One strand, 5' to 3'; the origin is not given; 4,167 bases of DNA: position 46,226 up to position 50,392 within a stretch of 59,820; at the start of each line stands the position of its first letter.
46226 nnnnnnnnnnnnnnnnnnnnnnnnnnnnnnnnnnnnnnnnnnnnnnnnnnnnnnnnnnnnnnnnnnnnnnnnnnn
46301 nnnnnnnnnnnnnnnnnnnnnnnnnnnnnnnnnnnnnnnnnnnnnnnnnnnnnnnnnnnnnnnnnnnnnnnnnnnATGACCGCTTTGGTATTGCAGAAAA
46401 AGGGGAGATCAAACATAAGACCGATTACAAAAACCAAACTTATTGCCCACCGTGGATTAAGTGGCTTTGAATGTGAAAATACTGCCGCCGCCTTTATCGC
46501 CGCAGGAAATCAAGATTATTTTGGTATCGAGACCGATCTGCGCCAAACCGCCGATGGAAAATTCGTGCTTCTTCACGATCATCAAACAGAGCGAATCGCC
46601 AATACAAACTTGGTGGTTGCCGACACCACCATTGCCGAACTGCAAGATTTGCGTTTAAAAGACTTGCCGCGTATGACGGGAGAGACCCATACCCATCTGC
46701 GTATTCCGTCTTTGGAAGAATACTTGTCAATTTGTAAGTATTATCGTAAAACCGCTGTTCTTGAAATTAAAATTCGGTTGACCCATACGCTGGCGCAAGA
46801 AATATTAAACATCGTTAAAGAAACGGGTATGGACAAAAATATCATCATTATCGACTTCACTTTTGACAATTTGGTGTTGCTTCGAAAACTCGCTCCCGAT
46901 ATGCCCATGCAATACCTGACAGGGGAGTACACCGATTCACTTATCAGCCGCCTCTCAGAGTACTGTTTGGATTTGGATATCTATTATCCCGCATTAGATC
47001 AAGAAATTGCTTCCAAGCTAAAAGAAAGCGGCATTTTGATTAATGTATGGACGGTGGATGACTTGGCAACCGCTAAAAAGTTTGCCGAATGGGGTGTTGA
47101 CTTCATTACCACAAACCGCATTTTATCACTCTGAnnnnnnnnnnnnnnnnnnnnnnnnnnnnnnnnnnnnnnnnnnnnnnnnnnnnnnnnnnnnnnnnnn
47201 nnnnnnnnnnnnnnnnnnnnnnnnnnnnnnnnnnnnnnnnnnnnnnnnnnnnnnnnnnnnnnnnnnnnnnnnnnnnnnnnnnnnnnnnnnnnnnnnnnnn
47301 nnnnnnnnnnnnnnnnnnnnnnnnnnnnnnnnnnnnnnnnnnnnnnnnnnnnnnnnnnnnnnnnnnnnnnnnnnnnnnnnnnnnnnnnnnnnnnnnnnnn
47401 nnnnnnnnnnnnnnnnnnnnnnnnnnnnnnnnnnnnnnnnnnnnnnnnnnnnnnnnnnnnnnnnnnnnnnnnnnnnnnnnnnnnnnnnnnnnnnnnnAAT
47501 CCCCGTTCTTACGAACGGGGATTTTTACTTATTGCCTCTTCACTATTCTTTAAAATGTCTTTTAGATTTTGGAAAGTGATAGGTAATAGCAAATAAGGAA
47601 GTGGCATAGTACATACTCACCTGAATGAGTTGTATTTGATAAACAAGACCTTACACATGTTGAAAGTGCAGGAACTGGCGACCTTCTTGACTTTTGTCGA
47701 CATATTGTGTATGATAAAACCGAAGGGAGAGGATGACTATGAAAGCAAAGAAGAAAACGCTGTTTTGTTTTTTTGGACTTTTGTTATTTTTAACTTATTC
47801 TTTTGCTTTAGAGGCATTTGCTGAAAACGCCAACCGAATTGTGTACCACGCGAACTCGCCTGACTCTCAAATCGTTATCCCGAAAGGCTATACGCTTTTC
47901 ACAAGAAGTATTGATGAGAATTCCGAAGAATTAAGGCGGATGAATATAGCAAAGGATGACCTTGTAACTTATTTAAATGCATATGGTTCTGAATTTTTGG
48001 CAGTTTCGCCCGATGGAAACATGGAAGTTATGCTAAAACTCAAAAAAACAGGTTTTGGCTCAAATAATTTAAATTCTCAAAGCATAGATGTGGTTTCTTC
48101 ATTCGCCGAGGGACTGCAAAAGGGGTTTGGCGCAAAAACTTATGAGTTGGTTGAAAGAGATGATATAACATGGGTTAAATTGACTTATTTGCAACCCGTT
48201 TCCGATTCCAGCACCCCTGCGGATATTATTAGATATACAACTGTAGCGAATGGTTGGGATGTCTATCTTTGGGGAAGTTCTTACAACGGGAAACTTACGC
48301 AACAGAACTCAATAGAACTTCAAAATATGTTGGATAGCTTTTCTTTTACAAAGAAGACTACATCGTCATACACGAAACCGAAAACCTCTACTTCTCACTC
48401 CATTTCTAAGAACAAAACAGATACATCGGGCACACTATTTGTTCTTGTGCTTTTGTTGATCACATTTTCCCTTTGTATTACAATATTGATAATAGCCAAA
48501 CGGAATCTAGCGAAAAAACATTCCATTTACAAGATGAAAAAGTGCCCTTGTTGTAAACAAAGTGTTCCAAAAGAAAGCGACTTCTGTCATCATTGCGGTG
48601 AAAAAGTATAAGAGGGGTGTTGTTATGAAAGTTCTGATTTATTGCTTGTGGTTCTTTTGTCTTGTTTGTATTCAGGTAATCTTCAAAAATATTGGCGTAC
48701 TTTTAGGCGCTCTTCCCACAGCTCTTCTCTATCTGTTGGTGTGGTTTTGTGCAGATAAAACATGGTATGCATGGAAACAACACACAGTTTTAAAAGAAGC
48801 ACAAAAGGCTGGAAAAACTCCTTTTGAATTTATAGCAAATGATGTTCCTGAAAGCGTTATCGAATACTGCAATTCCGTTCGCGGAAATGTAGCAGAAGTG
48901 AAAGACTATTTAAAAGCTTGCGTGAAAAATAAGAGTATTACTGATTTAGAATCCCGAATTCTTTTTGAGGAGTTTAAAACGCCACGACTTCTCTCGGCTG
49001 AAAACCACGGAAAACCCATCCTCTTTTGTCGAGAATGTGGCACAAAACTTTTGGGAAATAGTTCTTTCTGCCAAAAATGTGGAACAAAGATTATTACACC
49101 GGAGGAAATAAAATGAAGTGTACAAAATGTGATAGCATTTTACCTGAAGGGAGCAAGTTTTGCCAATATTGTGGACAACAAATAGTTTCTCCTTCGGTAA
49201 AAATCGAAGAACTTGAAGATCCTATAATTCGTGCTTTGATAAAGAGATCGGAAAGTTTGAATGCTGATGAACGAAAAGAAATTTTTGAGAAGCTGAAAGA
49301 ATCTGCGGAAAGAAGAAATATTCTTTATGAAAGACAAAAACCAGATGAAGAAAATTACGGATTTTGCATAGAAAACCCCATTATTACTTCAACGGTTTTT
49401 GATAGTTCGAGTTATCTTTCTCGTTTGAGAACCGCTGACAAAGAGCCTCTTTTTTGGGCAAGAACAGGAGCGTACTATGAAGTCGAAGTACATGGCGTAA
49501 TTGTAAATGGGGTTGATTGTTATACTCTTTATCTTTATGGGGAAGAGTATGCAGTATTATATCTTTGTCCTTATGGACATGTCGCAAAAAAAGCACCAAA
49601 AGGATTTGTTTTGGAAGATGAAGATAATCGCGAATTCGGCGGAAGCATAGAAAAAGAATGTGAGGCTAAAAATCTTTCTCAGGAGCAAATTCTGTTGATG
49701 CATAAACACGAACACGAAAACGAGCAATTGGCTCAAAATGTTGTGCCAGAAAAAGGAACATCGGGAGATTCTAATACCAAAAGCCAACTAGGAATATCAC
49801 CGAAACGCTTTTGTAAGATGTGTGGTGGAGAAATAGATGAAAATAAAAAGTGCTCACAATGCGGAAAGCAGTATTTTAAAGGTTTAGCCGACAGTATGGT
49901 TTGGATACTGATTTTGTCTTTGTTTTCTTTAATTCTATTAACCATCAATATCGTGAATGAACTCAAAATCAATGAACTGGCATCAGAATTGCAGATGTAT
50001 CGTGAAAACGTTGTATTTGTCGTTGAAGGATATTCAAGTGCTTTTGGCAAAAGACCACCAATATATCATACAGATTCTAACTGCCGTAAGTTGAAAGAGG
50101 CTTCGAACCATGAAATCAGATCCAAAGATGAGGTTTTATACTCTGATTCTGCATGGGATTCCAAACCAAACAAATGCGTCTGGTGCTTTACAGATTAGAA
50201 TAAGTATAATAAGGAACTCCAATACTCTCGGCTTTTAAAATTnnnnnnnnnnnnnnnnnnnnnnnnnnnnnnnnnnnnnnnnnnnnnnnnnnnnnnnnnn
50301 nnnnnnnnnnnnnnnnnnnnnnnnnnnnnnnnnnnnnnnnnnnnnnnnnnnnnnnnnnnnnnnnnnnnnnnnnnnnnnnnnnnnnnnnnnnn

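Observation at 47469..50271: A 29-bp direct repeat of the tRNA-Lys 3' end brackets a 2.8 kb integrase-less islet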

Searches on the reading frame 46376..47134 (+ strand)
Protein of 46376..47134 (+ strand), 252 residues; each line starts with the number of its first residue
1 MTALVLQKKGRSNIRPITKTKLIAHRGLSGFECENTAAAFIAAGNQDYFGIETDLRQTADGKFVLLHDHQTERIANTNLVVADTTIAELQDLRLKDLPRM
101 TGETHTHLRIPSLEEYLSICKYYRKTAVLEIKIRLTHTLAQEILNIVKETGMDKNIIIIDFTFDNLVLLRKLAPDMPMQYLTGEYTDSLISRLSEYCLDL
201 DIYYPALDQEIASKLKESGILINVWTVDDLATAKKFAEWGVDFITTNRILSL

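Call 6: search_protein_families(library=pfam, proteins=[window:46376-47131:+], max_evalue=0.1)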
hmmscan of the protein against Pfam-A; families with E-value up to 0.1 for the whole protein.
window:46376-47131:+ (252 aa): 3 families
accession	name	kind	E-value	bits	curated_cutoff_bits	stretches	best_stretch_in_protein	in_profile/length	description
PF03009.23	GDPD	-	3.5e-31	109.6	23.6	1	25-249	1-242/244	Glycerophosphoryl diester phosphodiesterase family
PF13653.12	GDPD_2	-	0.0046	17.8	27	1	223-247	3-27/30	Glycerophosphoryl diester phosphodiesterase family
PF22549.1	ARPP-2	-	0.062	12.8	27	1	31-95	180-244/278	ARPP-2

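Call 10: find_encoding_contigs(protein=window:46376-47134:+, flank=8000, max_places=10)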
Protein window:46376-47134:+ (252 aa): no gene with exactly this product is on record in the collection.

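Call 39: find_homologous_proteins(query=window:46376-47131:+, max_evalue=1e-30)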
Query window:46376-47131:+ (252 aa): 881 proteins with E <= 1e-30 among 1553 candidates; the best 120 are listed.
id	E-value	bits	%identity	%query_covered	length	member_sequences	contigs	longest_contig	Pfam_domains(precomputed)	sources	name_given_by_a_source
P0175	1.2e-161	554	100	100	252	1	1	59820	PF03009.24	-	-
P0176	3.2e-111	389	73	95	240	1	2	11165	PF03009.24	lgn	-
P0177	7.5e-101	355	67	95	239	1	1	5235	PF03009.24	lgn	-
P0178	6.4e-80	286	56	95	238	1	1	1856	PF03009.24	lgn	-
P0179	6.7e-66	240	48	91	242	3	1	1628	PF03009.24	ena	-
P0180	4.4e-65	238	53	90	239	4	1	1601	PF03009.24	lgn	-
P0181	7.3e-65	237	49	91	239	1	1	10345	PF03009.24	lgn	-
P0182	1.1e-64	236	49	92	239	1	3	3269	PF03009.24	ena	-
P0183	2.5e-64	235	51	91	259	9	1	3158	PF03009.24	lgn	-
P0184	7.3e-64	234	50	90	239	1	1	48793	PF03009.24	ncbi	-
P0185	1.1e-63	233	49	93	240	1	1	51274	PF03009.24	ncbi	-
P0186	1.2e-63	233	50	90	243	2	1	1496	PF03009.24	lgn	-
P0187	4.2e-63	231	47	90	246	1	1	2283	PF03009.24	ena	-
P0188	4.3e-63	231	48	91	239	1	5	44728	PF03009.24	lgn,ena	-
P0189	7.4e-63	230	53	90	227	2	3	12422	PF03009.24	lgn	-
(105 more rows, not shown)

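Call 40: find_encoding_contigs(protein=P0176, flank=10000, max_places=4)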
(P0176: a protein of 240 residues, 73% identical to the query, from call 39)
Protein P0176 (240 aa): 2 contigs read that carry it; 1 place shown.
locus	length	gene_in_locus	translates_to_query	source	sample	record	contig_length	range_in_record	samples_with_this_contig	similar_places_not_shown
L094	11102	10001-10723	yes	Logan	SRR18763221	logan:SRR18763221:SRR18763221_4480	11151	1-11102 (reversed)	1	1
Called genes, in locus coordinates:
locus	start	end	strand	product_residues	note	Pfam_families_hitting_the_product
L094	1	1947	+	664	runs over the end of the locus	?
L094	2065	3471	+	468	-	PF01554:MatE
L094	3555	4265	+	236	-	PF03591:AzlC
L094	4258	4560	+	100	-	PF05437:AzlD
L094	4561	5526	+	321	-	PF03547:Mem_trans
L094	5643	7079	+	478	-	PF01266:DAO, PF05834:Lycopene_cycl (faint), PF07992:Pyr_redox_2 (faint), PF04324:Fer2_BFD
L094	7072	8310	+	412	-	PF00070:Pyr_redox (faint), PF00890:FAD_binding_2 (weak), PF01266:DAO (faint), PF01946:Thi4 (faint), PF03486:HI0933_like (faint), PF07992:Pyr_redox_2, PF12831:FAD_oxidored, PF13738:Pyr_redox_3, +1 more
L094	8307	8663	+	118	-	PF07892:DUF1667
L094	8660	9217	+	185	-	PF04309:G3P_antiterm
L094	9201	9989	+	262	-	PF00702:Hydrolase, PF13344:Hydrolase_6, PF13419:HAD_2 (weak), PF13242:Hydrolase_like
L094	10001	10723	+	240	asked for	PF03009:GDPD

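Call 41: find_encoding_contigs(protein=P0177, flank=10000, max_places=4)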
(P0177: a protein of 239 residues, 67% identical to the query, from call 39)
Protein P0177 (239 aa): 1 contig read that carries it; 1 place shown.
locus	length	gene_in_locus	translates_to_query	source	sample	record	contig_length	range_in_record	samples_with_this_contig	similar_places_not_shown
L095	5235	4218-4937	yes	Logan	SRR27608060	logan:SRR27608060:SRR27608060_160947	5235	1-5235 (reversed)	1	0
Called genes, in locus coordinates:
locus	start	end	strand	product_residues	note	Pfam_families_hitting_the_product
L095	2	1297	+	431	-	?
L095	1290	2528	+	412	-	PF00070:Pyr_redox (faint), PF00890:FAD_binding_2 (weak), PF01266:DAO (faint), PF03486:HI0933_like (faint), PF07992:Pyr_redox_2, PF12831:FAD_oxidored, PF13450:NAD_binding_8 (faint), PF13738:Pyr_redox_3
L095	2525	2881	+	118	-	PF07892:DUF1667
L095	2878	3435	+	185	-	PF04309:G3P_antiterm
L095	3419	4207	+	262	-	PF00702:Hydrolase, PF13344:Hydrolase_6, PF13419:HAD_2 (weak), PF13242:Hydrolase_like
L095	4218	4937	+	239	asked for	PF03009:GDPD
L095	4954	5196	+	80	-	PF04071:zf-like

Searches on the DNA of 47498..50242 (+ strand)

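Call 12: search_dna_similar(query=window:47498-50242:+, collection=phages, mode=distant)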
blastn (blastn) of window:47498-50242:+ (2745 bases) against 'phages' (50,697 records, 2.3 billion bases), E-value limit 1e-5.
No match.

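Call 13: search_dna_similar(query=window:47498-50242:+, collection=plasmids, mode=distant)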
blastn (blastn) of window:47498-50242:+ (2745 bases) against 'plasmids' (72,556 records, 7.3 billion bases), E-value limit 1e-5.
No match.

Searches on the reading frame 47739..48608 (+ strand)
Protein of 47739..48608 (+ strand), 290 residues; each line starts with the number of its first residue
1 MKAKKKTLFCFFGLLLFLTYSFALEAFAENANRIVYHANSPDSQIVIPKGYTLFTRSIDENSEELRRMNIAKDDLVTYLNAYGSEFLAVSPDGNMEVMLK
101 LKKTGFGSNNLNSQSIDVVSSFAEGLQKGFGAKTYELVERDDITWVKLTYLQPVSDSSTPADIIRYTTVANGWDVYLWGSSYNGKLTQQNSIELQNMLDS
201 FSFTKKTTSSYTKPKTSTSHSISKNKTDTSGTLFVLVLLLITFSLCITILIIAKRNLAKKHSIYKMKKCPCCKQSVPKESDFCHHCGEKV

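Call 6: search_protein_families(library=pfam, proteins=[window:47739-48608:+], max_evalue=0.1)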
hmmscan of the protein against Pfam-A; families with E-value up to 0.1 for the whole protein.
window:47739-48608:+ (290 aa): 5 families
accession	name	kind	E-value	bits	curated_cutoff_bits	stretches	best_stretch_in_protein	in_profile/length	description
PF12773.13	DZR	-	0.00029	21.4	27.3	1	267-287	25-45/45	Double zinc ribbon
PF17032.10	Zn_ribbon_15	-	0.0028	18.8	28.9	1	259-287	45-73/73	zinc-ribbon family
PF24460.1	DUF7575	-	0.0031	17.3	28.5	1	267-289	4-26/28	Domain of unknown function (DUF7575)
PF13248.11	Zn_ribbon_3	-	0.027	14.4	27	1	266-289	2-25/26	zinc-ribbon domain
PF17231.7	DUF5305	-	0.03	14.2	29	1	181-255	68-142/217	Family of unknown function (DUF5305)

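Call 7: search_protein_families(library=phrogs, proteins=[window:47739-48608:+], max_evalue=0.1)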
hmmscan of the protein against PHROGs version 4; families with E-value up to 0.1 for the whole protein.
window:47739-48608:+ (290 aa): 2 families
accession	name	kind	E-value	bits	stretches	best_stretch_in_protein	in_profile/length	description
phrog_8436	-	unknown function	3.2e-05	25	1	222-288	17-85/110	-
phrog_8279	-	unknown function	0.075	14.3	0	204-266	55-122/133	-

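Call 8: search_protein_families(library=padloc, proteins=[window:47739-48608:+], max_evalue=0.1)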
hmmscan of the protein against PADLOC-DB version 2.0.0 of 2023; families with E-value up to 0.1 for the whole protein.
window:47739-48608:+ (290 aa): 0 families

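Call 15: search_protein_families(library=ncbifam, proteins=[window:47739-48608:+], max_evalue=0.1)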
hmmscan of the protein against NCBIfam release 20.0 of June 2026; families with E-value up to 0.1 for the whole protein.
window:47739-48608:+ (290 aa): 0 families

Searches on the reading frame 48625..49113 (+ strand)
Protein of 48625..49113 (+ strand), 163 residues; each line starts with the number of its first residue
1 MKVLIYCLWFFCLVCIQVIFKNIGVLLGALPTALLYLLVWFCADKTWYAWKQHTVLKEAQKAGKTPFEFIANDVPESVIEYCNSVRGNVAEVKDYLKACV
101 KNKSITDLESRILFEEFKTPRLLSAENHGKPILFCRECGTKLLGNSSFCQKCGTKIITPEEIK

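Call 6: search_protein_families(library=pfam, proteins=[window:48625-49113:+], max_evalue=0.1)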
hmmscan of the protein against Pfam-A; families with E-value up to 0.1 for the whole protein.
window:48625-49113:+ (163 aa): 9 families
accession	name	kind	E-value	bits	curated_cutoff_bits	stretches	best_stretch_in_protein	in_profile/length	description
PF13240.11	Zn_Ribbon_1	-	9.4e-07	28.9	25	1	134-155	1-22/23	zinc-ribbon domain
PF12773.13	DZR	-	0.0038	17.8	27.3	1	134-155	14-33/45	Double zinc ribbon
PF11781.13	Zn_ribbon_RRN7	-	0.011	15.8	27.1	0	134-141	23-30/32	Zinc-finger of RNA-polymerase I-specific TFIIB, Rrn7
PF18551.6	TackOD1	-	0.013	15.5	32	1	109-160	51-102/188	Thaumarchaeal output domain 1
PF18912.6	DZR_2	-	0.021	15.1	27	1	131-156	20-46/56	Double zinc ribbon domain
PF04304.18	DUF454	-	0.023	15.1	35.1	1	10-52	4-46/115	Protein of unknown function (DUF454)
PF13248.11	Zn_ribbon_3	-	0.028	14.3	27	0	134-142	18-26/26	zinc-ribbon domain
PF03854.20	zf-P11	-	0.069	13.3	25.6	0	133-153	22-42/50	P-11 zinc finger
PF04828.22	GFA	-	0.083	13.4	24.3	0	145-157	70-82/115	Glutathione-dependent formaldehyde-activating enzyme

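Call 7: search_protein_families(library=phrogs, proteins=[window:48625-49113:+], max_evalue=0.1)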
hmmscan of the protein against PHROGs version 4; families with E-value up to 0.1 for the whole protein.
window:48625-49113:+ (163 aa): 2 families
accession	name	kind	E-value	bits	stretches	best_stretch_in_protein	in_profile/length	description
phrog_2546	-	unknown function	3.1e-05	25.3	1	133-158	1-26/180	-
phrog_10714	-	unknown function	0.01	17.1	1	128-156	69-99/109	-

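Call 8: search_protein_families(library=padloc, proteins=[window:48625-49113:+], max_evalue=0.1)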
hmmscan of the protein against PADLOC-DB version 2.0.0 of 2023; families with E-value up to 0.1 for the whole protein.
window:48625-49113:+ (163 aa): 0 families

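Call 15: search_protein_families(library=ncbifam, proteins=[window:48625-49113:+], max_evalue=0.1)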
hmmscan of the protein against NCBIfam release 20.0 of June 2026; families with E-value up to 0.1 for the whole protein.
window:48625-49113:+ (163 aa): 2 families
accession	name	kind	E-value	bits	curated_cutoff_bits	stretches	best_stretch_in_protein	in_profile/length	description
NF045510.1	4Cys_prefix_kin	domain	0.0016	18.6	24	0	145-155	15-25/26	4-Cys prefix domain-containing protein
TIGR03831.1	YgiT_finger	domain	0.015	15.6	20.2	0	148-160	34-46/46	YgiT-type zinc finger protein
